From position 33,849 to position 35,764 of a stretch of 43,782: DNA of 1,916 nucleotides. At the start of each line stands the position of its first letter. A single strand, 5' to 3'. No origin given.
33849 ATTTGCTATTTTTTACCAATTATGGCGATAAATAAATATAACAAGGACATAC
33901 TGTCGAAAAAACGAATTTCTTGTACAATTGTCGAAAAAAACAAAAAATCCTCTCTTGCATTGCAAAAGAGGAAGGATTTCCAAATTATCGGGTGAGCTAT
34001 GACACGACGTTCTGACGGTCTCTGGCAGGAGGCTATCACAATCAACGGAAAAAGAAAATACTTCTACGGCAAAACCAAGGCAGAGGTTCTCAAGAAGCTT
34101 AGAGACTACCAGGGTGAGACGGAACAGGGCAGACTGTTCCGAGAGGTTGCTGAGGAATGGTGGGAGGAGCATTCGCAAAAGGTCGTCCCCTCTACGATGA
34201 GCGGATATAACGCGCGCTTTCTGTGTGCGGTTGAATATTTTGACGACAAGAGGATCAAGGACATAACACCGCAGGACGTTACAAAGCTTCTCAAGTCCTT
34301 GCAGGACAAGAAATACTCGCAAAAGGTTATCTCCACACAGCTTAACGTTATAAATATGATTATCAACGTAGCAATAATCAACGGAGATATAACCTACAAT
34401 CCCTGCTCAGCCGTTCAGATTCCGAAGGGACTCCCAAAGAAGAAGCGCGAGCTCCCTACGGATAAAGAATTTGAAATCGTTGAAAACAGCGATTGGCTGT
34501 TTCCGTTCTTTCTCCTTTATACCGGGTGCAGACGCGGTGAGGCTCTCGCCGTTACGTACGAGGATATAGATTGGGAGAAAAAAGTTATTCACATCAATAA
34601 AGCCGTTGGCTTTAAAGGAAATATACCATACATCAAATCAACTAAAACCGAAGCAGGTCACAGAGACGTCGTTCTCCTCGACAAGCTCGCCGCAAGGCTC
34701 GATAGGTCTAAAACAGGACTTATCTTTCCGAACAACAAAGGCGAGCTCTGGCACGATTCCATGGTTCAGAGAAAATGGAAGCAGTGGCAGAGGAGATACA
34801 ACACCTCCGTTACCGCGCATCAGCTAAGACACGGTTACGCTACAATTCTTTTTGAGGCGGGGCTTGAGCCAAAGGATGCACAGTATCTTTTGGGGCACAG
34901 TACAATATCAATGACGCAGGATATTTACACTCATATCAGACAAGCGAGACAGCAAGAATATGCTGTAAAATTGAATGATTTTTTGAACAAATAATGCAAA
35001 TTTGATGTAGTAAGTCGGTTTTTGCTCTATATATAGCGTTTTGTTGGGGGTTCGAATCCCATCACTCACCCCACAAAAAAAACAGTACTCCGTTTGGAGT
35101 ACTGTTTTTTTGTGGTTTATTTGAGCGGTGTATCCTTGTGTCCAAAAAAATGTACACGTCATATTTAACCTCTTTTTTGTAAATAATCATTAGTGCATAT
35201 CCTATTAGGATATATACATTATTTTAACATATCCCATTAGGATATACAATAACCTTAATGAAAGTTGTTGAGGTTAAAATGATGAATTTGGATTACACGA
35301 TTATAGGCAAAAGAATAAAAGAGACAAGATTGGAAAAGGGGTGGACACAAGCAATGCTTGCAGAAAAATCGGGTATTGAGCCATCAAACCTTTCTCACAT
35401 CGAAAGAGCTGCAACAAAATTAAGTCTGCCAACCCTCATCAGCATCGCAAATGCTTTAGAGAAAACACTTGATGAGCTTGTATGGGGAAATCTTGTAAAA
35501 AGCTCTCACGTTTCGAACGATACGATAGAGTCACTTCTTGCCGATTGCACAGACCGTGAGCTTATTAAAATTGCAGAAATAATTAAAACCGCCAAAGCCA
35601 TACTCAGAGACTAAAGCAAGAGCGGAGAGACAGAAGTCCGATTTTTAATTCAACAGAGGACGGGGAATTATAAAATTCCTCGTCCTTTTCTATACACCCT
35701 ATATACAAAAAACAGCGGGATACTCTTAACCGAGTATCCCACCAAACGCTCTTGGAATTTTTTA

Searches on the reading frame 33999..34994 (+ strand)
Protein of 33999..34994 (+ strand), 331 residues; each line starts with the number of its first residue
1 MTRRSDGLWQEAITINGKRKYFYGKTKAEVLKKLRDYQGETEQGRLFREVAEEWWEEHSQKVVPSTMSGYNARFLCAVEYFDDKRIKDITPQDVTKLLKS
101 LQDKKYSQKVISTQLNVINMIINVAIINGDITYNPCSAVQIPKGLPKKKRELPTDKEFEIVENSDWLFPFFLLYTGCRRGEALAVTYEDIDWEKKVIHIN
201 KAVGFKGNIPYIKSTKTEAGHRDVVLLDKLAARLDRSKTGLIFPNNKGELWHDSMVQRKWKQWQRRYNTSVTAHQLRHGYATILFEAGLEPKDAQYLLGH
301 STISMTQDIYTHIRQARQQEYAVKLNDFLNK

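Call 5: search_protein_families(library=pfam, proteins=[window:33999-34994:+], max_evalue=0.01)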
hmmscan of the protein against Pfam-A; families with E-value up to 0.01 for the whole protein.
window:33999-34994:+ (331 aa): 4 families
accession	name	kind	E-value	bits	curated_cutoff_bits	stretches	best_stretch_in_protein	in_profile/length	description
PF00589.27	Phage_integrase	-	1.2e-23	84.2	27.1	1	171-315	30-170/172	Phage integrase family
PF22022.2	Phage_int_M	-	2.7e-09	37.6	27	1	47-139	1-93/96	Phage integrase central domain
PF14659.12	Phage_int_SAM_3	-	3.1e-09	37.3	22.6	1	47-101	2-57/58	Phage integrase, N-terminal SAM-like domain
PF13102.12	Phage_int_SAM_5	-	7.1e-07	30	22.3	1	47-137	2-94/98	Phage integrase SAM-like domain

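Call 33: find_related_loci(query=window:33999-34994:+, collection=viral_contigs, flank=5000)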
Query window:33999-34994:+ (331 aa) in viral_contigs; peptide patterns used: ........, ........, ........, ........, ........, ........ (x = any residue, [..] = any of these).
8 stretches matched a pattern; 8 encode a relative of the query (tblastn E <= 1e-3); 8 distinct loci.
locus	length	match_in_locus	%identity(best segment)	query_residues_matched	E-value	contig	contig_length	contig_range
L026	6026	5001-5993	47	3-326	1e-90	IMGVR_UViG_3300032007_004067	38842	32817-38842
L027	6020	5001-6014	44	3-331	3e-81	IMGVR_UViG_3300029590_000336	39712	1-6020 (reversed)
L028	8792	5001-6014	44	3-331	3e-81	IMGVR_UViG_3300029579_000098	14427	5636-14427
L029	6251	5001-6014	44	3-331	3e-81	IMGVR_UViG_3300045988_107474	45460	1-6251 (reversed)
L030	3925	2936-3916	41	1-331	7e-81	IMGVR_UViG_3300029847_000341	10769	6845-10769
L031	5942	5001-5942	42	3-313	1e-76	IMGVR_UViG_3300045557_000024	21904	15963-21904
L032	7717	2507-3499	37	2-330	1e-63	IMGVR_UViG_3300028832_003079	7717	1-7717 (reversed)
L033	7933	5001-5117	50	274-313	2e-4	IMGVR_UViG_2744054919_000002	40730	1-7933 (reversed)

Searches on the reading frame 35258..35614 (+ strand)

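Call 85: search_protein_families(library=phrogs, proteins=[window:35258-35614:+], max_evalue=0.00001)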
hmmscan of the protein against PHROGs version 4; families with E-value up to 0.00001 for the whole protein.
window:35258-35614:+ (118 aa): 11 families
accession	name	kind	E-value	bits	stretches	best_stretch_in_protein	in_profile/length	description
phrog_8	-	transcription regulation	1.3e-13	52.2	1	8-100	158-242/346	transcriptional regulator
phrog_4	-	transcription regulation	7.5e-13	49.2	1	8-79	130-196/400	transcriptional repressor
phrog_3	-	transcription regulation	1e-12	49.6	1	7-97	80-168/430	transcriptional repressor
phrog_5823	-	transcription regulation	1.1e-12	48.9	1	15-94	6-85/404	transcriptional regulator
phrog_1373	-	transcription regulation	2e-11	45.1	1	16-77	64-125/166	transcriptional regulator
phrog_7241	-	transcription regulation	1.4e-08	35.8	1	21-75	67-121/122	transcriptional regulator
phrog_2339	-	DNA, RNA and nucleotide metabolism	2.7e-07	31.5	1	15-71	25-82/98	HTH DNA binding protein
phrog_2328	-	transcription regulation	4.6e-07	30.7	1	14-74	15-74/128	transcriptional repressor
phrog_3557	-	transcription regulation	6.8e-07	30.6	1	17-99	15-92/142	transcriptional regulator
phrog_2439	-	transcription regulation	6.3e-06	26.3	1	13-68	5-60/367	transcriptional regulator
phrog_2967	-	transcription regulation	6.8e-06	26.8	1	11-75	6-70/225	transcriptional regulator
